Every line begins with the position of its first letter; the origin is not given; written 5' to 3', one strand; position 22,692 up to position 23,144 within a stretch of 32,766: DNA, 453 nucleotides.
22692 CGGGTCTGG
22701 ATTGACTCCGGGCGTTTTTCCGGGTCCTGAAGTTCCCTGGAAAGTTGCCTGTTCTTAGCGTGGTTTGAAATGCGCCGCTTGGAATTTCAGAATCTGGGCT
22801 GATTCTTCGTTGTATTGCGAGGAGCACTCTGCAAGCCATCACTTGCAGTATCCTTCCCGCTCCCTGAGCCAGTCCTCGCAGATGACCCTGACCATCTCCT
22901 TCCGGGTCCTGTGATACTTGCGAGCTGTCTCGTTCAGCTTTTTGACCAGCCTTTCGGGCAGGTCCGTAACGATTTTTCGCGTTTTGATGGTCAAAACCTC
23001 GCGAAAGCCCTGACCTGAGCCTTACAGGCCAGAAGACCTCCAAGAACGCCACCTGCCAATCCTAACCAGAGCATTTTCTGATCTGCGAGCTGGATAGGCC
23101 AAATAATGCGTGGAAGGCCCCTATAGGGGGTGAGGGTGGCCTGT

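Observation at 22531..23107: Unannotated overlap-coupled mini-operon (27-aa hydrophobic peptide, RHH protein, basic 102-aa ORF) upstream of endoQ in the window's only large gap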

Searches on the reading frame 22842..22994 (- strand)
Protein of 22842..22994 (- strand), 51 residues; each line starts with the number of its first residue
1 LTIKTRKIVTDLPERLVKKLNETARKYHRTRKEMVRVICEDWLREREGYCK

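Call 7: search_protein_families(library=pfam, proteins=[window:22842-22994:-], max_evalue=1)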
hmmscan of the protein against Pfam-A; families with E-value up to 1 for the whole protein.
seq(51 aa): 4 families
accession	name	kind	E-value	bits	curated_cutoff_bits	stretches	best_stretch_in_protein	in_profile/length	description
PF01402.27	RHH_1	-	0.0082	16.5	20.5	1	12-43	6-37/39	Ribbon-helix-helix protein, copG family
PF07878.17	RHH_5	-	0.023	14.9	26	1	12-47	8-43/43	CopG-like RHH_1 or ribbon-helix-helix domain, RHH_5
PF15919.11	HicB_lk_antitox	-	0.03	14.9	27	1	4-36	88-120/123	HicB_like antitoxin of bacterial toxin-antitoxin system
PF22513.2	FitA-like_RHH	-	0.09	13.2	27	1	10-40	6-36/39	Antitoxin FitA-like, ribbon-helix-helix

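Call 11: find_encoding_contigs(protein=window:22842-22994:-, flank=5000)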
Protein seq(51 aa) (51 aa): no gene with exactly this product is on record in the collection.

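Call 13: find_homologous_proteins(query=window:22842-22994:-, max_evalue=0.1)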
Query seq(51 aa) (51 aa): 4 proteins with E <= 0.1 among 4 candidates.
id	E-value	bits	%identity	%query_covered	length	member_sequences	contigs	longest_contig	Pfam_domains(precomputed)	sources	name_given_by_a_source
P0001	3.9e-25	103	96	100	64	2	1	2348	-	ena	-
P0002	1.7e-16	76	85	78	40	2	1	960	-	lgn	-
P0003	2.6e-15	72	84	100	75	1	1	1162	-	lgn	-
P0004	3.3e-12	63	64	98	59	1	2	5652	-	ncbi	-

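Call 15: find_encoding_contigs(protein=P0001, flank=10000)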
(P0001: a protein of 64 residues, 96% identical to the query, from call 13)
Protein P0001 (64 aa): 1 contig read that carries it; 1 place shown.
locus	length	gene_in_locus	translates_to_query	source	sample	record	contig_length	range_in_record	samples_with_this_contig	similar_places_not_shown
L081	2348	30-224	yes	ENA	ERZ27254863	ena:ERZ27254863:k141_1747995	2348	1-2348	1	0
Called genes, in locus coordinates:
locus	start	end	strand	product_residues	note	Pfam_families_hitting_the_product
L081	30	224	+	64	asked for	-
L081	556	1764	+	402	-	PF27218:MJ0043_C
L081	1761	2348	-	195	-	?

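Call 16: find_encoding_contigs(protein=P0004, flank=10000)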
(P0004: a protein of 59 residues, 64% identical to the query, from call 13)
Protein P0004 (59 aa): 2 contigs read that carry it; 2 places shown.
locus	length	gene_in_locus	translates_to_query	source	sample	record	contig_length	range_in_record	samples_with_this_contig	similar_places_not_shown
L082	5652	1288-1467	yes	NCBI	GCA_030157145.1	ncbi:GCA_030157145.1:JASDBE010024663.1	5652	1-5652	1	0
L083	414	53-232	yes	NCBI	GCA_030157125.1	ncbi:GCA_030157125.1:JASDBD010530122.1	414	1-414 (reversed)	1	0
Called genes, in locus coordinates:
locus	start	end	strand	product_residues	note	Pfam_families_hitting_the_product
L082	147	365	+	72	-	-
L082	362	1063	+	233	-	-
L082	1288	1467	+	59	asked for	-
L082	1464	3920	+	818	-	PF09250:Prim-Pol, PF01807:Zn_ribbon_DnaG (weak), PF08706:D5_N, PF19263:DUF5906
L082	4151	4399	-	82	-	-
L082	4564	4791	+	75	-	-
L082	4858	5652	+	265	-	?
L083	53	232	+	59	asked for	-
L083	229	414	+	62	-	?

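Call 17: find_encoding_contigs(protein=P0003, flank=10000)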
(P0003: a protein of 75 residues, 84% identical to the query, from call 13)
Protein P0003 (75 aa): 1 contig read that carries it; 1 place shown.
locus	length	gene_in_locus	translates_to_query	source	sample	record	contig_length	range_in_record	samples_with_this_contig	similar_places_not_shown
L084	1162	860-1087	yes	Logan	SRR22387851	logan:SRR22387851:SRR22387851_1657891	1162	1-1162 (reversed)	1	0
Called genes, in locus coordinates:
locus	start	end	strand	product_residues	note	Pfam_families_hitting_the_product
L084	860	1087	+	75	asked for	-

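Call 18: find_encoding_contigs(protein=P0002, flank=10000)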
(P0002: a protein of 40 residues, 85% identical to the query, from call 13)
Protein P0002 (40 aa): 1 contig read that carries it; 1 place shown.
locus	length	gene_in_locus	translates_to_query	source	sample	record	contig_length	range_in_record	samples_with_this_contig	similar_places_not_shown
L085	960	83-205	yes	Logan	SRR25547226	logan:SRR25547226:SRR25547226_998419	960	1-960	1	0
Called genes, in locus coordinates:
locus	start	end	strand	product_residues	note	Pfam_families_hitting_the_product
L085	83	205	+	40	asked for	-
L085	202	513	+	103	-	-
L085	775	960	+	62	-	?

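Call 25: find_related_loci(query=A2, collection=metagenome_contigs, flank=8000)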
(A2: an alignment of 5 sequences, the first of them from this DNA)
Query A2 (51 aa) in metagenome_contigs; peptide patterns used: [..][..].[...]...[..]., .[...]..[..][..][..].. (x = any residue, [..] = any of these).
408 stretches matched a pattern; 4 encode a relative of the query (tblastn E <= 1e-3); 4 distinct loci.
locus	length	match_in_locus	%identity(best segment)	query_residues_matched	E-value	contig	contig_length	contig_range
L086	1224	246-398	98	1-51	2e-31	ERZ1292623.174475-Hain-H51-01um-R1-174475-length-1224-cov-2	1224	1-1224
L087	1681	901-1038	70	6-51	1e-16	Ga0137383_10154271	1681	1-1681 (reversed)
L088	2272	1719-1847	63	1-43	4e-16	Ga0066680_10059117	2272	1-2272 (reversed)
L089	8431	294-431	33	3-48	4e-6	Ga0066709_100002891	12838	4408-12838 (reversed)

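Call 26: find_related_loci(query=A2, collection=viral_contigs, flank=8000)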
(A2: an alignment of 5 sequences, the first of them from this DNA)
Query A2 (51 aa) in viral_contigs; peptide patterns used: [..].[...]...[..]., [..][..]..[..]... (x = any residue, [..] = any of these).
186 stretches matched a pattern, but none encodes a relative of the query by tblastn (E <= 1e-3).

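Call 29: search_protein_families(library=pfam, proteins=[L082:147-365:+, L082:362-1063:+, L082:1464-3920:+, L082:4151-4399:-, L082:4564-4791:+, L082:4858-5652:+, L085:202-513:+, L088:469-1218:+, L087:1339-1680:+, L088:1348-1617:+], max_evalue=0.01)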
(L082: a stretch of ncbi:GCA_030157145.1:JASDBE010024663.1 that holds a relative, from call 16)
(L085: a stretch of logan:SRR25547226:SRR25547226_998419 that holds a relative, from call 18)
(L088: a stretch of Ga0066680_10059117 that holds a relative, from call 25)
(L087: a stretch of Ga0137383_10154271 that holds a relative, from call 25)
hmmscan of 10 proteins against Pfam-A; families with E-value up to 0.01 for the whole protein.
L082:147-365:+ (72 aa): 1 family
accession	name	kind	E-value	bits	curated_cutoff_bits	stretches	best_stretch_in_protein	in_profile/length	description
PF04014.23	MazE_antitoxin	-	0.0014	19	24.7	1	23-52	5-34/48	Antidote-toxin recognition MazE, bacterial antitoxin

L082:362-1063:+ (233 aa): 0 families

L082:1464-3920:+ (818 aa): 4 families
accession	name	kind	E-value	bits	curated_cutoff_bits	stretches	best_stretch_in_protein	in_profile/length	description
PF19263.5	DUF5906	-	3.6e-20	73.2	27.6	1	469-578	3-114/114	Family of unknown function (DUF5906)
PF09250.16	Prim-Pol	-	1.7e-13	51.7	22.8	1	7-151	6-155/158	Bifunctional DNA primase/polymerase, N-terminal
PF08706.16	D5_N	-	2.5e-10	41.3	22.4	1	363-439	68-144/145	D5 N terminal like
PF01807.25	Zn_ribbon_DnaG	-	7.6e-07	29.3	24.9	1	185-245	13-73/98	CHC2 zinc finger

L082:4151-4399:- (82 aa): 0 families

L082:4564-4791:+ (75 aa): 0 families

L082:4858-5652:+ (265 aa): 0 families

L085:202-513:+ (103 aa): 0 families

L088:469-1218:+ (250 aa): 0 families

L087:1339-1680:+ (114 aa): 0 families

L088:1348-1617:+ (90 aa): 0 families
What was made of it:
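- L082: the RHH (1288-1467) overlaps an 818-aa protein with Prim-Pol, Zn_ribbon_DnaG, D5_N and DUF5906 domains (calls 16, 29).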

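Call 33: search_protein_representatives(alignment_id=A2)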
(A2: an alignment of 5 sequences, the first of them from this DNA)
Query: 5 sequences, 59 profile positions. Proteins with E-value up to 0.001 (for the whole library): 28; up to 1e-10: 11; up to 1e-30: 1. The best 28 are listed.
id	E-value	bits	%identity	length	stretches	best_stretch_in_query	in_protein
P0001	4.7e-32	125.8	-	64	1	7-59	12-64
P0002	2.1e-23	98.1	-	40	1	20-59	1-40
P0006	6.2e-21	90.2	-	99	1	3-59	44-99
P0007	6.6e-18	80.5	-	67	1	11-59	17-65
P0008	1.7e-17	79.1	-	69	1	12-59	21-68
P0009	3.4e-17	78.2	-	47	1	13-57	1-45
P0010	1.1e-15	73.3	-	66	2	13-51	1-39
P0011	2.9e-15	72.0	-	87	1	9-59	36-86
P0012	2.7e-14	68.9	-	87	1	7-59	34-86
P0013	4.8e-13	64.9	-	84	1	12-51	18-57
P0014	9.0e-11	57.6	-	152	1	9-51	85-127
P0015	6.6e-08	48.5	-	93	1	6-58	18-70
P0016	4.0e-06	42.7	-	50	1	15-54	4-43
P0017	8.0e-06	41.8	-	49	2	28-51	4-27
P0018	7.0e-05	38.8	-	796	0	-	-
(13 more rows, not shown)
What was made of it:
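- Homologs are reported in calls 13, 25 and 33.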

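Call 36: search_solved_structures(query=A4, max_evalue=10, show_alignments=2)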
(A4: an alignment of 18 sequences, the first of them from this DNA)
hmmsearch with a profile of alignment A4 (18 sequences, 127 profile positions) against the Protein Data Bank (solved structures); distinct sequences matched with E-value up to 10: 15.
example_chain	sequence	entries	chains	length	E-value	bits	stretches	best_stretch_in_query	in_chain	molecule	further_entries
4me7_E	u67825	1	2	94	7.9e-07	32.7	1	62-113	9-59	Antitoxin EndoAI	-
6xrw_B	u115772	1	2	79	0.035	17.7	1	58-103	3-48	Ribbon-helix-helix protein, CopG family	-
5ceg_A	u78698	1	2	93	0.037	17.7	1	86-124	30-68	Addiction module antidote protein, CopG/Arc/MetJ family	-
3qoq_A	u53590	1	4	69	0.059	17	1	49-89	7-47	Alginate and motility regulator Z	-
2mdv_A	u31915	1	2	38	0.099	16.3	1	68-97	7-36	Designed protein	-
6x0a_a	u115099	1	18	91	0.11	16.2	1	86-110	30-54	Putative addiction module antidote protein, CopG/Arc/MetJ family chimera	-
1gnf_A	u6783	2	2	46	0.26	14.9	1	4-44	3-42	TRANSCRIPTION FACTOR GATA-1 | Erythroid transcription factor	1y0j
2cpg_A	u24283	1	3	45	0.29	14.8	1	61-98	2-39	TRANSCRIPTIONAL REPRESSOR COPG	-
1b01_A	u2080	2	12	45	0.32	14.6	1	61-98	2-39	TRANSCRIPTIONAL REPRESSOR COPG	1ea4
9kkd_A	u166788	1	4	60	0.37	14.4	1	61-110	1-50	Ribbon-helix-helix protein, CopG family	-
2k9i_A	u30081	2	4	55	0.83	13.3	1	66-106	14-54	Uncharacterized protein ORF56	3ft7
2l6y_A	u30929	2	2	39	0.86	13.2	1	5-37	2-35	Erythroid transcription factor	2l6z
3vd6_C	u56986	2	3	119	0.94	13.1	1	5-51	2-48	Erythroid transcription factor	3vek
4hc7_A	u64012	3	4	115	1.1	12.9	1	3-52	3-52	Trans-acting T-cell-specific transcription factor GATA-3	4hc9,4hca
2lyi_A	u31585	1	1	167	1.1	12.9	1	39-84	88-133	PROTEIN (entity)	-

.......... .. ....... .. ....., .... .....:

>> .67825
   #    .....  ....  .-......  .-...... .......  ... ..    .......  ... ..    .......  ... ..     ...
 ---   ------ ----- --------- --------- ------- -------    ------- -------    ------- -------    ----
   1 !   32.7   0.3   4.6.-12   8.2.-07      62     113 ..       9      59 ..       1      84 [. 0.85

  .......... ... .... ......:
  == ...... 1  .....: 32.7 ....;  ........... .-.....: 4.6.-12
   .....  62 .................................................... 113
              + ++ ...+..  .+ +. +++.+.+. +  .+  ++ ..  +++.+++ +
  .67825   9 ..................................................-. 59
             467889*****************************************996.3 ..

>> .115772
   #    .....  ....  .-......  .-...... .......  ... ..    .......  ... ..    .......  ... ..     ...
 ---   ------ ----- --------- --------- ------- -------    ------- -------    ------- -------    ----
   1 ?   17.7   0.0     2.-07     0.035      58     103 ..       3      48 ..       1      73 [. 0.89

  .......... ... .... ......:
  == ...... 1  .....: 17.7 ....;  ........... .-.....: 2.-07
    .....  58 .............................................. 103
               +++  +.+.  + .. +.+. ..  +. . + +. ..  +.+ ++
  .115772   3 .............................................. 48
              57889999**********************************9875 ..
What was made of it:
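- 22839..22994 (-): RHH gene. It encodes 51 aa, starts with TTG and ends with the TGA stop at 22839-22841. It is CopG/ORF56-like and is the only real gene of the three ORFs. The family profile hits RHH structures in PDB (4me7_E, E 7.9e-7) (call 36).
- On Ribbon-helix-helix (CopG/Arc/MetJ) superfamily, Pfam RHH_1 PF01402: The family profile hits RHH chains in PDB (4me7_E at 7.9e-7; CopG-family chains at 0.03-0.4) (call 36).
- Closest known: RHH antitoxins of type II toxin-antitoxin systems. Same: The best profile-to-PDB sequence hit is EndoAI (E 7.9e-7, call 36).
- The best PDB sequence hit of the RHH profile is an antitoxin, MazE/EndoAI 4me7_E (call 36).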

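Call 37: search_protein_families(library=pfam, alignment_id=A4, max_evalue=0.1)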
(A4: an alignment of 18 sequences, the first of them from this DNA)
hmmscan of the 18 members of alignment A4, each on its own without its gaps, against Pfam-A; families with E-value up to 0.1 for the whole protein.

A. member 1, seq(51 aa): 4 families
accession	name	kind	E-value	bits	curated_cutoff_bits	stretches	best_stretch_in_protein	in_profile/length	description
PF01402.27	RHH_1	-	0.0082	16.5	20.5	1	12-43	6-37/39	Ribbon-helix-helix protein, copG family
PF07878.17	RHH_5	-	0.023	14.9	26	1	12-47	8-43/43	CopG-like RHH_1 or ribbon-helix-helix domain, RHH_5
PF15919.11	HicB_lk_antitox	-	0.03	14.9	27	1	4-36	88-120/123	HicB_like antitoxin of bacterial toxin-antitoxin system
PF22513.2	FitA-like_RHH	-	0.09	13.2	27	0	10-40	6-36/39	Antitoxin FitA-like, ribbon-helix-helix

B. families by the number of members that match (of 18 scanned): 19 families
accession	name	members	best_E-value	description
PF01402.27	RHH_1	15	6.8e-09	Ribbon-helix-helix protein, copG family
PF15919.11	HicB_lk_antitox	5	0.0019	HicB_like antitoxin of bacterial toxin-antitoxin system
PF07878.17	RHH_5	4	5.6e-07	CopG-like RHH_1 or ribbon-helix-helix domain, RHH_5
PF22513.2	FitA-like_RHH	4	0.00036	Antitoxin FitA-like, ribbon-helix-helix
PF03869.20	Arc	2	8.4e-06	Arc-like DNA binding domain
PF19807.5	DUF6290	1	0.00086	Family of unknown function (DUF6290)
PF05534.18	HicB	1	0.0026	HicB family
PF14229.12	DUF4332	1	0.0063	Domain of unknown function (DUF4332)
PF05509.17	TraY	1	0.0065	TraY domain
PF12651.13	RHH_3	1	0.01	Ribbon-helix-helix domain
PF09388.15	SpoOE-like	1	0.013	Spo0E like sporulation regulatory protein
PF24445.1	DUF7564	1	0.031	Family of unknown function (DUF7564)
PF22735.1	NNH3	1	0.032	NACHT N-terminal Helical domain 3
PF13426.13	PAS_9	1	0.036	PAS domain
PF12441.14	CopG_antitoxin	1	0.04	CopG antitoxin of type II toxin-antitoxin system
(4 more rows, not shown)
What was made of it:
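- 22839..22994 (-): 15 of 18 family members hit Pfam RHH_1 at the E <= 0.1 reporting limit (best 6.8e-9) (call 37).
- On Ribbon-helix-helix (CopG/Arc/MetJ) superfamily, Pfam RHH_1 PF01402: At family level, 15 of 18 homologs match RHH_1 at the E <= 0.1 reporting limit (best 6.8e-9) (call 37).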

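Call 43: predict_structure(alignment_id=A4)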
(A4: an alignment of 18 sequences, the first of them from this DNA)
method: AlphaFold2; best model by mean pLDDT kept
length: 51 residues; sequences in the alignment: 18
mean_pLDDT: 89.9   pTM: 0.62
mean pLDDT of the five models: 89.9, 88.8, 87.4, 84.6, 81.5
residues with pLDDT >= 90: 37; 70-90: 11; 50-70: 3; < 50: 0
segments of 3 or more residues with pLDDT < 50: none
pLDDT, mean of each block of 10 residues (from residue 1): 81 95 95 92 89 61
secondary structure, 60 per line:
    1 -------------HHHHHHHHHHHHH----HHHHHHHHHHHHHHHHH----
elements in order: H14-26 H31-47
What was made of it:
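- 22839..22994 (-): The AF2 model has pLDDT 89.9 with helices at 14-26 and 31-47 (call 43).
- On Ribbon-helix-helix (CopG/Arc/MetJ) superfamily, Pfam RHH_1 PF01402: The AF2 model has pLDDT 89.9, an extended N-terminal segment, and helices at 14-26 and 31-47 (call 43).
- Closest known: RHH antitoxins of type II toxin-antitoxin systems. Different: The RHH lacks the C-terminal toxin-binding extension typical of antitoxins: the 51 aa are essentially the bare RHH domain (call 43).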

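Call 51: fold_search(model_id=the predicted structure, library=pdb)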
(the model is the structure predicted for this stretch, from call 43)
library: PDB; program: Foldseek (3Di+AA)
matches with E <= 10: 81; with E <= 0.001: 0
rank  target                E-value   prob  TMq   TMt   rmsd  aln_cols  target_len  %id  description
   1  2cpg_B                2.3e-01  0.99  0.74  0.83   1.4        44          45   20  TRANSCRIPTIONAL REPRESSOR COPG (released 1999-11-19)
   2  1ea4_E                4.1e-01  0.98  0.77  0.87   1.2        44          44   20  TRANSCRIPTIONAL REPRESSOR COPG/22bp dsDNA COMPLEX (released 2001-07-05)
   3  3qoq_A                4.1e-01  0.97  0.77  0.78   3.0        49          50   28  Crystal Structure of the Transcription Factor AmrZ in Complex with the 18 Base Pair amrZ1 Binding Site (released 2012-02-15)
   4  1ea4_F                5.5e-01  0.97  0.75  0.84   1.4        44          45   20  TRANSCRIPTIONAL REPRESSOR COPG/22bp dsDNA COMPLEX (released 2001-07-05)
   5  1b01_A                5.9e-01  0.97  0.75  0.86   1.2        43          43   19  TRANSCRIPTIONAL REPRESSOR COPG/DNA COMPLEX (released 1999-11-19)
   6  6xrw_B                6.8e-01  0.97  0.85  0.57   1.4        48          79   23  Chromosomal ParDE TA system from P. aeruginosa (released 2021-07-28)
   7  1ea4_H                6.8e-01  0.96  0.75  0.85   1.3        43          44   21  TRANSCRIPTIONAL REPRESSOR COPG/22bp dsDNA COMPLEX (released 2001-07-05)
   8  6xrw_D                7.3e-01  0.97  0.82  0.57   1.0        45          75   24  Chromosomal ParDE TA system from P. aeruginosa (released 2021-07-28)
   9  2k5j_MODEL_1_A        7.3e-01  0.95  0.77  0.52   1.3        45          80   20  Solution structure of protein yiiF from Shigella flexneri serotype 5b (strain 8401) . Northeast Structural Gen (released 2008-08-26)
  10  1ea4_B                7.8e-01  0.95  0.70  0.84   1.0        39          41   20  TRANSCRIPTIONAL REPRESSOR COPG/22bp dsDNA COMPLEX (released 2001-07-05)
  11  3qoq_C                7.8e-01  0.92  0.74  0.76   2.7        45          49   27  Crystal Structure of the Transcription Factor AmrZ in Complex with the 18 Base Pair amrZ1 Binding Site (released 2012-02-15)
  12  9kkd_A                8.4e-01  0.95  0.77  0.86   1.1        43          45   19  the structure of StnY (released 2025-11-19)
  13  2gpe_B                9.7e-01  0.94  0.80  0.88   1.7        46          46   15  Structure of the DNA-binding domain of E. Coli Proline Utilization A (PUTA) (released 2007-02-20)
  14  5x3t_A                9.7e-01  0.77  0.65  0.49   2.8        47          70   21  VapBC from Mycobacterium tuberculosis (released 2017-06-07)
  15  2k9i_MODEL_1_A        1.0e+00  0.89  0.77  0.73   1.7        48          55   17  NMR structure of plasmid copy control protein ORF56 from sulfolobus islandicus (released 2009-10-20)
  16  2cpg_C                1.1e+00  0.90  0.69  0.82   1.1        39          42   20  TRANSCRIPTIONAL REPRESSOR COPG (released 1999-11-19)
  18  1ea4_A                1.3e+00  0.89  0.68  0.80   1.0        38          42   21  TRANSCRIPTIONAL REPRESSOR COPG/22bp dsDNA COMPLEX (released 2001-07-05)
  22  3ft7_A                1.6e+00  0.89  0.81  0.91   1.9        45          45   18  Crystal structure of an extremely stable dimeric protein from sulfolobus islandicus (released 2009-10-20)
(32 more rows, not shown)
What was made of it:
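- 22839..22994 (-): Top Foldseek hits are CopG 2cpg/1ea4 (TM 0.74-0.87); pRN1 ORF56 (2k9i, 3ft7) is also hit (call 51).
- On Ribbon-helix-helix (CopG/Arc/MetJ) superfamily, Pfam RHH_1 PF01402: The top 50 Foldseek PDB hits listed are almost all named RHH proteins (CopG, AmrZ, ParD, Arc, omega, NikR, PutA, RHH-type antitoxins), with CopG TM 0.74-0.87 (call 51).
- Closest known: ORF56. Same: ORF56 structures (2k9i, 3ft7) are among the Foldseek hits (call 51).
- Closest known: CopG. Same: It is the best structural match (TM 0.74-0.87, rmsd 1.2-1.4 Å over 43-44 residues, call 51).
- Fold evidence comes from calls 36, 37, 43 and 51.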

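Call 56: find_encoding_contigs(protein=P0011, flank=8000, max_places=4)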
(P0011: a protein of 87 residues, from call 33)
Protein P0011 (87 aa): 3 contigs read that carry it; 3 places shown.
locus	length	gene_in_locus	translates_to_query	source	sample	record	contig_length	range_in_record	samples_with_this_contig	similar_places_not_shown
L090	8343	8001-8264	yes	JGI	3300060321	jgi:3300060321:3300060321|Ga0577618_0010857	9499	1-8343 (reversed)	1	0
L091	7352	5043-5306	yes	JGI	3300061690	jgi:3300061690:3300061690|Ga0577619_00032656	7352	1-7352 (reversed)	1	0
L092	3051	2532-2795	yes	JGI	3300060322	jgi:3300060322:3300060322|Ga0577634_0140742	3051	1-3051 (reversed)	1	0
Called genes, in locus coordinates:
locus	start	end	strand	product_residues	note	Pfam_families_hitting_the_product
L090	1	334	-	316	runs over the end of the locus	-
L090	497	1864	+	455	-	-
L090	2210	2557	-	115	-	-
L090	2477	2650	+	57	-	-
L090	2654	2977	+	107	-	-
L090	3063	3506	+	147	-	-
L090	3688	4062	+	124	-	-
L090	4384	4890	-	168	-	-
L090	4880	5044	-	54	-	-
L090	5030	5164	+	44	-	-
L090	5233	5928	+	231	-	PF12686:DUF3800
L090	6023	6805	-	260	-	-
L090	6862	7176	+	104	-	-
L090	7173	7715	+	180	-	-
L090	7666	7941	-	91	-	-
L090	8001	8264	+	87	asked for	PF01402:RHH_1 (weak)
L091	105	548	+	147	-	-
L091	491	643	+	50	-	-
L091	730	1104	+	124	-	-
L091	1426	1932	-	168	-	-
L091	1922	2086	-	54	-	-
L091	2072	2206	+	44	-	-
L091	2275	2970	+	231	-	PF12686:DUF3800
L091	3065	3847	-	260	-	-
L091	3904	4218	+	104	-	-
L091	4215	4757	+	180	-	-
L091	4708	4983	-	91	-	-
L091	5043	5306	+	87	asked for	PF01402:RHH_1 (weak)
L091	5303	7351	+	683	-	?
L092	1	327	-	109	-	?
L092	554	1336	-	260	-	-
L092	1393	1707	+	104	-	-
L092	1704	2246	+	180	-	-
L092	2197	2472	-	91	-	-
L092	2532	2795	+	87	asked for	PF01402:RHH_1 (weak)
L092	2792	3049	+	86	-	?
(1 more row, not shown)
